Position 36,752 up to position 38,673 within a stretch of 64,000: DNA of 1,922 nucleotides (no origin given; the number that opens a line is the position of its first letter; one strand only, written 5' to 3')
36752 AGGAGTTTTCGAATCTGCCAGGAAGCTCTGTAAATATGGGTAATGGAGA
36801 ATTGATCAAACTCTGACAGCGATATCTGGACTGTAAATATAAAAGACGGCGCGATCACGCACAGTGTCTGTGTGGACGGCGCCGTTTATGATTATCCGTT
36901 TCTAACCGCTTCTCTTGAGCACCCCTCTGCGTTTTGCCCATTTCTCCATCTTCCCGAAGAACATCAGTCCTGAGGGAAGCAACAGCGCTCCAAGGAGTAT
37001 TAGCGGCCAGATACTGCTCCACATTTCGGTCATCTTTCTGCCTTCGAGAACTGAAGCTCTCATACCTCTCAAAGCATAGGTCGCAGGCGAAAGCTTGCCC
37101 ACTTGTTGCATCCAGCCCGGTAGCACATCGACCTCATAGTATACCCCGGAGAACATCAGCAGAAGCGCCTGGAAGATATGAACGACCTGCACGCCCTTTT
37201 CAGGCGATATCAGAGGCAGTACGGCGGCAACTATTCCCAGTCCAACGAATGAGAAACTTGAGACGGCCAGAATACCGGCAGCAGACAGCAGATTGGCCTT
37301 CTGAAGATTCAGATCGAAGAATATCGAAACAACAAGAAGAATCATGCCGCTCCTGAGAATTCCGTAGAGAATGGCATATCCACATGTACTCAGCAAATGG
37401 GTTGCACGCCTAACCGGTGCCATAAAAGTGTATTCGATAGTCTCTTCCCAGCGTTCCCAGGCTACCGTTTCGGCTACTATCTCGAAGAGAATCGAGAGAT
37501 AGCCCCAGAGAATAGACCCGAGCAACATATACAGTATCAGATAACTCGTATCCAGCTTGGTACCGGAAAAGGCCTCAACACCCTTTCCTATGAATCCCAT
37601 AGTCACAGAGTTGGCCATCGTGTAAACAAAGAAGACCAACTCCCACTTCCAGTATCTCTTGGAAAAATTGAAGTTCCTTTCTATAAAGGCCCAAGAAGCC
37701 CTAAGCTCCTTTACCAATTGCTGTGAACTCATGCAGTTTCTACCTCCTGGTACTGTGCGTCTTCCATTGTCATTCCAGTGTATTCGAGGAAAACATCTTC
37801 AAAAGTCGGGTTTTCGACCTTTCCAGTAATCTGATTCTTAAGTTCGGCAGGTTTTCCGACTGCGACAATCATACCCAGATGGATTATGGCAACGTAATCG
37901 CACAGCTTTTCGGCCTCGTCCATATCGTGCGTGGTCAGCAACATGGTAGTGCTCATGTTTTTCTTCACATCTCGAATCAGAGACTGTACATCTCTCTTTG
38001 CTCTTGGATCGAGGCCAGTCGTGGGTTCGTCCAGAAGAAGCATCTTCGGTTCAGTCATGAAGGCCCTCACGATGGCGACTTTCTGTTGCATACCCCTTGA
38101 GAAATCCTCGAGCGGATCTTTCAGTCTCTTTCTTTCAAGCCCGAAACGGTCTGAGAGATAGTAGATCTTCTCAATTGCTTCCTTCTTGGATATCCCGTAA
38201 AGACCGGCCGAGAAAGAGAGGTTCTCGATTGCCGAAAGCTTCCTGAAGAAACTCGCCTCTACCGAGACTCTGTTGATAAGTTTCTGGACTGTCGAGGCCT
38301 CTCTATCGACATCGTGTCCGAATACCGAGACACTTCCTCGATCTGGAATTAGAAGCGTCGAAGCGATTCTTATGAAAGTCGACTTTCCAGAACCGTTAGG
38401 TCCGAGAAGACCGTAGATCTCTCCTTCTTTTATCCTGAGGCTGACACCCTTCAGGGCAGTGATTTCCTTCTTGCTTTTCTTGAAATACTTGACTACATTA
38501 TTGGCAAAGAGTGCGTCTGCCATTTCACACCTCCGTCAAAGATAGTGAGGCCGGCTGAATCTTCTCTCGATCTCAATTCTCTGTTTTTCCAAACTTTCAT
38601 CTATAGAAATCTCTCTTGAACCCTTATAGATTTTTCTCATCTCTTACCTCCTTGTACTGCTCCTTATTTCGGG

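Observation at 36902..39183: Promoter, leader ORF and terminator followed by three packed mini-ORFs in front of an ABC-2 exporter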

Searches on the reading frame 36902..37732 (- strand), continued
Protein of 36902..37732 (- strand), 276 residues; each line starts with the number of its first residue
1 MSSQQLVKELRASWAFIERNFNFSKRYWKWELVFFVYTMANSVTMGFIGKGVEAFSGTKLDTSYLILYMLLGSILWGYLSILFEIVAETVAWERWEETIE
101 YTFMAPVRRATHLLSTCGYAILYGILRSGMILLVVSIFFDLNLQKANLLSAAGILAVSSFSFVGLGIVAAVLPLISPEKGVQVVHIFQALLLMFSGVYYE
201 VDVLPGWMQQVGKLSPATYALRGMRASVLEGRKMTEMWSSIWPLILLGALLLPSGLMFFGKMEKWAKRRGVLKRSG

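Call 27: find_encoding_contigs(protein=P0003, flank=3000, max_places=10)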
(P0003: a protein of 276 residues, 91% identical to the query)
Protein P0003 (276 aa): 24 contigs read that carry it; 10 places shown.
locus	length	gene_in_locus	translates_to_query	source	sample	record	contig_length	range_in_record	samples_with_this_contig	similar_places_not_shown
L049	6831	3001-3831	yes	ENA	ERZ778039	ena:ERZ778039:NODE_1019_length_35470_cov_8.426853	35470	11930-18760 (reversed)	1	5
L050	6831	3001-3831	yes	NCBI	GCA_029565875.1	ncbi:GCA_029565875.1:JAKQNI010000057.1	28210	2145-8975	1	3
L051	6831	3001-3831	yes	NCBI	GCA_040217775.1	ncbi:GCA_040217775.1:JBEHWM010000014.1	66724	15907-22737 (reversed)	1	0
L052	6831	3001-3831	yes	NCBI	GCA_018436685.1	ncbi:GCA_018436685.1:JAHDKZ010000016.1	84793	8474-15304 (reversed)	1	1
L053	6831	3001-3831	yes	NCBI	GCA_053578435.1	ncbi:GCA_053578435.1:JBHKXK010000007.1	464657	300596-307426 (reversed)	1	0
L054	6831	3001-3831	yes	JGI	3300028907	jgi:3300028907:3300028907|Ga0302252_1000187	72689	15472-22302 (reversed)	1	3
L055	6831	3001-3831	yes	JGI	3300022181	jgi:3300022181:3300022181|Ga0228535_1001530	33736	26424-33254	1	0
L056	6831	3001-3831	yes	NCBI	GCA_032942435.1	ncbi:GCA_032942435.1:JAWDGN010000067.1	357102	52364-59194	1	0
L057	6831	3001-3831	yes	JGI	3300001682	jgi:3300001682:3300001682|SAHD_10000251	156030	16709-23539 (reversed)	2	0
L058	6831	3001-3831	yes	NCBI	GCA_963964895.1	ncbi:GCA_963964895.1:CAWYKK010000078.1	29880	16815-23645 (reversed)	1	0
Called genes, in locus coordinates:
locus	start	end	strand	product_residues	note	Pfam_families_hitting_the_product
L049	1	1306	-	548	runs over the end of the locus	PF00496:SBP_bac_5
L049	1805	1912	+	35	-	-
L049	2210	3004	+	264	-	PF00005:ABC_tran, PF13304:AAA_21 (weak)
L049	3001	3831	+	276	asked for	PF01061:ABC2_membrane, PF12698:ABC2_membrane_3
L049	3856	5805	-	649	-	PF14417:MEDS, PF06745:ATPase (weak), PF13188:PAS_8 (faint), PF08448:PAS_4, PF00989:PAS, PF13426:PAS_9, PF13487:HD_5, PF01966:HD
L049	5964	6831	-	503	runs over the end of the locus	PF10150:RNase_E_G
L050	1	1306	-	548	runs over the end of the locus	PF00496:SBP_bac_5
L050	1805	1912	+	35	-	-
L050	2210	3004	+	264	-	PF00005:ABC_tran, PF13304:AAA_21 (weak)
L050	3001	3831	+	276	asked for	PF01061:ABC2_membrane, PF12698:ABC2_membrane_3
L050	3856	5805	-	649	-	PF14417:MEDS, PF06745:ATPase (weak), PF13188:PAS_8 (faint), PF08448:PAS_4, PF00989:PAS, PF13426:PAS_9, PF13487:HD_5, PF01966:HD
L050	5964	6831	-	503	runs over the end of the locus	PF10150:RNase_E_G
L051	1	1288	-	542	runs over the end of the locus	PF00496:SBP_bac_5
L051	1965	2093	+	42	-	-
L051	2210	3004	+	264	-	PF00005:ABC_tran, PF13304:AAA_21 (weak)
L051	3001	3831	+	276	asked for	PF01061:ABC2_membrane, PF12698:ABC2_membrane_3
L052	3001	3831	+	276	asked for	PF01061:ABC2_membrane, PF12698:ABC2_membrane_3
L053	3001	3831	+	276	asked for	PF01061:ABC2_membrane, PF12698:ABC2_membrane_3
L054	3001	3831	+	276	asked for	PF01061:ABC2_membrane, PF12698:ABC2_membrane_3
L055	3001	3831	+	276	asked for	PF01061:ABC2_membrane, PF12698:ABC2_membrane_3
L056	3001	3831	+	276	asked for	PF01061:ABC2_membrane, PF12698:ABC2_membrane_3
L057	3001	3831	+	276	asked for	PF01061:ABC2_membrane, PF12698:ABC2_membrane_3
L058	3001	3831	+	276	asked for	PF01061:ABC2_membrane, PF12698:ABC2_membrane_3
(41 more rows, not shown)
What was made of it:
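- Gene callers already call some of them (call 27).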

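Call 28: find_encoding_contigs(protein=P0005, flank=3000, max_places=4)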
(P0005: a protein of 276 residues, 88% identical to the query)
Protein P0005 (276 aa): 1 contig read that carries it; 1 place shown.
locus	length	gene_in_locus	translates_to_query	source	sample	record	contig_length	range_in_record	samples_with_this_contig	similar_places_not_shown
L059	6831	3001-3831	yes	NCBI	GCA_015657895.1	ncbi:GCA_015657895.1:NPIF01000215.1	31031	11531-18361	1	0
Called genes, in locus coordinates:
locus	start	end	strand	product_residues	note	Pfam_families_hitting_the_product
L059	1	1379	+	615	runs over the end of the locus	-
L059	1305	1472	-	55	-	-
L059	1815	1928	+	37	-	-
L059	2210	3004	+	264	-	PF00005:ABC_tran, PF13304:AAA_21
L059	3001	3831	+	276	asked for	PF01061:ABC2_membrane, PF12698:ABC2_membrane_3 (weak)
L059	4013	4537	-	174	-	PF14249:Tocopherol_cycl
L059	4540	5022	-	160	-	-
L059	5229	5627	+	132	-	PF02566:OsmC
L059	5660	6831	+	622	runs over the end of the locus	PF01855:POR_N, PF02775:TPP_enzyme_C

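Call 29: find_encoding_contigs(protein=P0043, flank=3000, max_places=4)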
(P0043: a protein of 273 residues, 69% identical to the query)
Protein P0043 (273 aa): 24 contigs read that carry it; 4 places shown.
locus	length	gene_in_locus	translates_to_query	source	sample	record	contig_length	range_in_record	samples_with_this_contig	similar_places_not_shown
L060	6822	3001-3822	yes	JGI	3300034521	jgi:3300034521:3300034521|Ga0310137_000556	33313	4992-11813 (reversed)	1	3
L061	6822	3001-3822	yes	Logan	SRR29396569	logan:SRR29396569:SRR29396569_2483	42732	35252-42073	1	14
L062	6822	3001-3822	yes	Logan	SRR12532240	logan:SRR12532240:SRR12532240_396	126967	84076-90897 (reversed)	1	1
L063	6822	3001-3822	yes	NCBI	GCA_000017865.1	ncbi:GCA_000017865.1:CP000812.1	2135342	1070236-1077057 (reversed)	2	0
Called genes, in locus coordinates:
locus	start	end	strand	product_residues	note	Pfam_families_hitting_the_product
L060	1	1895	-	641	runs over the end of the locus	-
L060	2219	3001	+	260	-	PF13476:AAA_23 (weak), PF00005:ABC_tran, PF02463:SMC_N (faint), PF13555:AAA_29 (weak), PF13304:AAA_21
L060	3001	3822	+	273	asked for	PF01061:ABC2_membrane, PF12698:ABC2_membrane_3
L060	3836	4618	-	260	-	PF00528:BPD_transp_1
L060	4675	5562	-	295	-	PF00528:BPD_transp_1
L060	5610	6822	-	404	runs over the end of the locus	PF01547:SBP_bac_1, PF13416:SBP_bac_8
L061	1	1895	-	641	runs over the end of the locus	-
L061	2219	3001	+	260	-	PF13476:AAA_23 (weak), PF00005:ABC_tran, PF02463:SMC_N (faint), PF13555:AAA_29 (weak), PF13304:AAA_21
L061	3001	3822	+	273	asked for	PF01061:ABC2_membrane, PF12698:ABC2_membrane_3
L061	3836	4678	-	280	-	PF00528:BPD_transp_1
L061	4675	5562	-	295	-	PF00528:BPD_transp_1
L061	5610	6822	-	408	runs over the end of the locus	PF01547:SBP_bac_1, PF13416:SBP_bac_8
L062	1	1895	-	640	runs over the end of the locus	-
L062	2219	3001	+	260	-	PF13476:AAA_23 (weak), PF00005:ABC_tran, PF02463:SMC_N (faint), PF13555:AAA_29 (weak), PF13304:AAA_21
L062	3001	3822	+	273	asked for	PF01061:ABC2_membrane, PF12698:ABC2_membrane_3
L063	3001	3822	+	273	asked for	PF01061:ABC2_membrane, PF12698:ABC2_membrane_3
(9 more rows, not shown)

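Call 33: find_encoding_contigs(protein=P0027, flank=3000, max_places=2)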
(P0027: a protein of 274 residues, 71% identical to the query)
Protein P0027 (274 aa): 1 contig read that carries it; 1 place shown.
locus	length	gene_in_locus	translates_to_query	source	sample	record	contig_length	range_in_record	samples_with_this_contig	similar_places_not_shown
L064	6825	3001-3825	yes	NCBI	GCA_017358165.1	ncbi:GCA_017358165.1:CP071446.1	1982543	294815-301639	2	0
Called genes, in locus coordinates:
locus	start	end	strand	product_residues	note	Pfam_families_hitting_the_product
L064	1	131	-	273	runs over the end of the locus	PF02749:QRPTase_N, PF01729:QRPTase_C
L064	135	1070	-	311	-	PF02445:NadA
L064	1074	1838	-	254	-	PF03447:NAD_binding_3, PF01958:Asp_DH_C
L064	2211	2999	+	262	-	PF13476:AAA_23 (faint), PF13555:AAA_29 (weak), PF00005:ABC_tran, PF13304:AAA_21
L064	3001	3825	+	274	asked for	PF01061:ABC2_membrane, PF12698:ABC2_membrane_3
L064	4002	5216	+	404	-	-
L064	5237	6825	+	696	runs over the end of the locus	PF16548:FlgT_N (weak)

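Call 34: find_encoding_contigs(protein=P0047, flank=3000, max_places=2)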
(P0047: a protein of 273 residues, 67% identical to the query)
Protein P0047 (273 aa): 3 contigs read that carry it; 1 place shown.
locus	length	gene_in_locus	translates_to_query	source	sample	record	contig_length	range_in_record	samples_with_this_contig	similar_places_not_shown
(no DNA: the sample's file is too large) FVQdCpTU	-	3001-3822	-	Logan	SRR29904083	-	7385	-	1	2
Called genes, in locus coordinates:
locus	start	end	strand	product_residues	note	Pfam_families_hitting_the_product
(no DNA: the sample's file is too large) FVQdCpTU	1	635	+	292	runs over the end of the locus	PF07136:DUF1385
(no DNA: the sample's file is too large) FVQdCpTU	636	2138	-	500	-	PF01966:HD, PF19276:HD_assoc_2 (faint)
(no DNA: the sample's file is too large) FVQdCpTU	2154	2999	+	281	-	PF00005:ABC_tran, PF13476:AAA_23 (faint), PF13555:AAA_29 (weak), PF13304:AAA_21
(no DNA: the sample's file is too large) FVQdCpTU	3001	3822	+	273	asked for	PF01061:ABC2_membrane, PF12698:ABC2_membrane_3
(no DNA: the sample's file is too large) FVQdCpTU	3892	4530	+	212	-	PF10105:DUF2344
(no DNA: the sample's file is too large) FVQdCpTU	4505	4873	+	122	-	PF00072:Response_reg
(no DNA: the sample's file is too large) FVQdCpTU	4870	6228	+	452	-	PF07228:SpoIIE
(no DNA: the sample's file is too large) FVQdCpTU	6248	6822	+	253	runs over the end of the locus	PF20772:TACO1_YebC_N, PF01709:Transcrip_reg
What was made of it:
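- Tried and rejected: No DNA was returned (call 34).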

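Call 46: search_solved_structures(query=window:36902-37732:-, max_evalue=1)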
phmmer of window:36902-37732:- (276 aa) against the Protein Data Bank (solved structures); distinct sequences matched with E-value up to 1: 3.
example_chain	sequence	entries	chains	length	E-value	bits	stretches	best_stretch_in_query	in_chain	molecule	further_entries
7f1m_A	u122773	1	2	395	0.23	14.2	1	107-177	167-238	Nucleoprotein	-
5xsq_A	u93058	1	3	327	0.55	12.9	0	107-177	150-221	Nucleoprotein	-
5f5m_A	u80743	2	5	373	0.75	12.5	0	107-177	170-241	Nucleoprotein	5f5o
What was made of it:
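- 36902..37732 (-): ABC-2 permease (276 aa). No relative with a solved structure by sequence (call 46).
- On DrrAB-type ABC-2 drug exporter: There are no functional data, and no solved relative of the permease (call 46).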

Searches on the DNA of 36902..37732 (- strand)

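Call 37: search_rna_families(sources=[L038, L043, L046, L063, L023, L010], threshold=gathering)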
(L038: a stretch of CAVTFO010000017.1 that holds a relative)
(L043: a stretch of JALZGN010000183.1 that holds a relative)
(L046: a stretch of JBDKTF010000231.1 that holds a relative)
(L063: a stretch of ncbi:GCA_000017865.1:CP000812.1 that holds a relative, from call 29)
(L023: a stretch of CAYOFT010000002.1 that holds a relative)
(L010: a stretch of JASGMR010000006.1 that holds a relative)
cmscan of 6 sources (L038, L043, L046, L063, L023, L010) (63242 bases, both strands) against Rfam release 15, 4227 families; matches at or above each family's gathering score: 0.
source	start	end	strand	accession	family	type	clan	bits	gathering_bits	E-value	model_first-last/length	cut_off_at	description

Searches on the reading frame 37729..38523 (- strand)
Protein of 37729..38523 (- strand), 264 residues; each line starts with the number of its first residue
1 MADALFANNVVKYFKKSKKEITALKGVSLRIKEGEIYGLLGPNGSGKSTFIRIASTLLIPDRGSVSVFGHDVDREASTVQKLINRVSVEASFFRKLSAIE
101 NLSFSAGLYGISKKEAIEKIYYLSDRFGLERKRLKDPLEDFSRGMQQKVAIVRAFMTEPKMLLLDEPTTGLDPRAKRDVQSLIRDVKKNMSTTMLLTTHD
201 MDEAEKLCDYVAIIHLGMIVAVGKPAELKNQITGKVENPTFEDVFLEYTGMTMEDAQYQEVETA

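Call 6: search_protein_families(library=pfam, proteins=[window:37729-38523:-], max_evalue=1)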
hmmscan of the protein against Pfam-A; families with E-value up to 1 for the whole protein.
window:37729-38523:- (264 aa): 10 families
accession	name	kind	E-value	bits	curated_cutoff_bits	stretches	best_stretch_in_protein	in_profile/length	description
PF00005.33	ABC_tran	-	2.8e-30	106.1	25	1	24-169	1-137/137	ABC transporter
PF13304.12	AAA_21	-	1.3e-13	52.1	27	2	133-200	230-299/304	AAA domain, putative AbiEii toxin, Type IV TA system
PF13555.12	AAA_29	-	8.1e-05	22.7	27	1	26-62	14-50/61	P-loop containing region of AAA domain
PF02463.25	SMC_N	-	0.0027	17.6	40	1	36-51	26-41/220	RecF/RecN/SMC N terminal domain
PF00488.27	MutS_V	-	0.041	14.3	30.2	1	40-64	4-29/188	MutS domain V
PF25199.1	nSTAND_NTPase5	-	0.056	13.7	34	1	32-78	39-84/145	Novel STAND NTPase 5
PF13175.12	AAA_15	-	0.074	13.1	32.1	0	31-53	21-42/374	AAA ATPase domain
PF03215.21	Rad17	-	0.093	13.1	23.8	1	19-60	29-71/186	Rad17 P-loop domain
PF13191.12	AAA_16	-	0.13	13.2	32.6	1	20-77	8-64/167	AAA ATPase domain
PF13476.12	AAA_23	-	0.24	12.5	27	1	37-51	22-36/201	AAA domain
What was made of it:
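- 37729..38523 (-): ABC ATPase (264 aa). PF00005, E = 2.8e-30 (call 6).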

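Call 20: search_protein_families(library=ncbifam, proteins=[window:37729-38523:-], max_evalue=0.1)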
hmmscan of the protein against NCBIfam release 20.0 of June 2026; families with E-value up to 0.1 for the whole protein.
window:37729-38523:- (264 aa): 195 families (the best 25 are shown)
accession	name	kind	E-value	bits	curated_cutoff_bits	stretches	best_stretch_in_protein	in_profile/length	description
TIGR01188.1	drrA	subfamily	4e-73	246.3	312.45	1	19-236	4-219/302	daunorubicin resistance ABC transporter, ATP-binding protein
TIGR03522.1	GldA_ABC_ATP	equivalog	4.6e-49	167.5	402.6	1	11-233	5-224/301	gliding motility-associated ABC transporter ATP-binding subunit GldA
NF033858.1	ABC2_perm_RbbA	equivalog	2.1e-47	161.7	1050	1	19-256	277-508/909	ribosome-associated ATPase/putative transporter RbbA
TIGR03864.1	PQQ_ABC_ATP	hypoth_equivalog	5.8e-47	160.1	302.25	1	19-235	12-226/236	ABC transporter, ATP-binding subunit, PQQ-dependent alcohol dehydrogenase system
TIGR04521.1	ECF_ATPase_2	equivalog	6.7e-45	153.3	330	1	12-231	9-235/279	energy-coupling factor transporter ATPase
NF010059.0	PRK13536.1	equivalog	1.4e-42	145.7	549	1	14-231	49-264/342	nodulation factor ABC transporter ATP-binding protein NodI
NF040933.2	ABC_arch_GlcV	equivalog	7.8e-42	143.4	450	1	7-231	5-232/357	glucose ABC transporter ATP-binding protein GlcV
NF010060.0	PRK13537.1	equivalog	1.1e-41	142.8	521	1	12-231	19-236/314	nodulation factor ABC transporter ATP-binding protein NodI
TIGR03740.1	galliderm_ABC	subfamily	1e-39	136.6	309.75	1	11-221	3-204/223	lantibiotic protection ABC transporter ATP-binding subunit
TIGR03265.1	PhnT2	equivalog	1.6e-39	136.1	457.7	1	11-231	7-225/353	putative 2-aminoethylphosphonate ABC transporter ATP-binding protein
TIGR01288.1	nodI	equivalog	1.9e-39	135.5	424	1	16-232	12-227/303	nodulation factor ABC transporter ATP-binding protein NodI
TIGR01186.1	proV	subfamily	2.6e-39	135.4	326.6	1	22-230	7-219/363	betaine/proline/choline family ABC transporter ATP-binding protein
TIGR02314.1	ABC_MetN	equivalog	7.6e-39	133.7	499.7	1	8-227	5-227/343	methionine ABC transporter ATP-binding protein MetN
TIGR04520.1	ECF_ATPase_1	equivalog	8.9e-39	133.5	315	1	11-231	7-226/269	energy-coupling factor transporter ATPase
TIGR00968.1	3a0106s01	subfamily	1.5e-38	132.6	342.75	1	12-231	4-221/237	sulfate ABC transporter ATP-binding protein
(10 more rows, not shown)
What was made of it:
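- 37729..38523 (-): The best NCBIfam match is the drrA subfamily, 246 bits, below the cut-off of 312 (call 20).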

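Call 47: search_solved_structures(query=window:37729-38523:-, max_evalue=1e-40)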
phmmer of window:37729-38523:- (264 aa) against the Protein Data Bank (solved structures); distinct sequences matched with E-value up to 1e-40: 18.
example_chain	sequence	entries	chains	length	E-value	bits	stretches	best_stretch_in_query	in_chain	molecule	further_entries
7tby_A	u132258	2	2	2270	1.4e-55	191.8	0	8-232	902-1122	ATP-binding cassette, sub-family A (ABC1), member 1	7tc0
7tbz_A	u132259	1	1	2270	1.4e-55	191.8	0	8-232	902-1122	ATP-binding cassette, sub-family A (ABC1), member 1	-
7tdt_A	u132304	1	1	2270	1.4e-55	191.8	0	8-232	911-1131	Phospholipid-transporting ATPase ABCA1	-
5xjy_A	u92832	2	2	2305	1.4e-55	191.7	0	8-232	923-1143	ATP-binding cassette sub-family A member 1 | Phospholipid-transporting ATPase ABCA1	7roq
8edw_A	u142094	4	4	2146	7e-55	189.4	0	3-232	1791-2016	Phospholipid-transporting ATPase ABCA7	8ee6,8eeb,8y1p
7tbw_A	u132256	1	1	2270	9.4e-55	189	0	8-232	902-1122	ATP-binding cassette, sub-family A (ABC1), member 1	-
8eop_A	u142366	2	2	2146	4.9e-54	186.7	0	3-232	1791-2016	Phospholipid-transporting ATPase ABCA7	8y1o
7lkp_A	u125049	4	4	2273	2.4e-52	181.1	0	8-231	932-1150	Retinal-specific phospholipid-transporting ATPase ABCA4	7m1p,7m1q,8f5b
7e7i_A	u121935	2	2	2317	2.6e-52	181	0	8-231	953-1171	Retinal-specific phospholipid-transporting ATPase ABCA4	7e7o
7lkz_A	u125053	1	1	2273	1.7e-51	178.4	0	8-231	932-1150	Retinal-specific phospholipid-transporting ATPase ABCA4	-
7e7q_A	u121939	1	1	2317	1.8e-51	178.3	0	8-231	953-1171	Retinal-specific phospholipid-transporting ATPase ABCA4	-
1vpl_A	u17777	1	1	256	6.5e-51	176.4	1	11-244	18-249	ABC transporter, ATP-binding protein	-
7w01_A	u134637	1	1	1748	8.2e-50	172.9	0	9-230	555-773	Phospholipid-transporting ATPase ABCA3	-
7w02_A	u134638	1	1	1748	5.6e-49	170.1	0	9-230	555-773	Phospholipid-transporting ATPase ABCA3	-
4yer_A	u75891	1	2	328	4.5e-48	167.2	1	3-236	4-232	ABC transporter ATP-binding protein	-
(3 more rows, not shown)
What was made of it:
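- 37729..38523 (-): The nearest solved relatives are ABCA-type nucleotide-binding domains (call 47).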
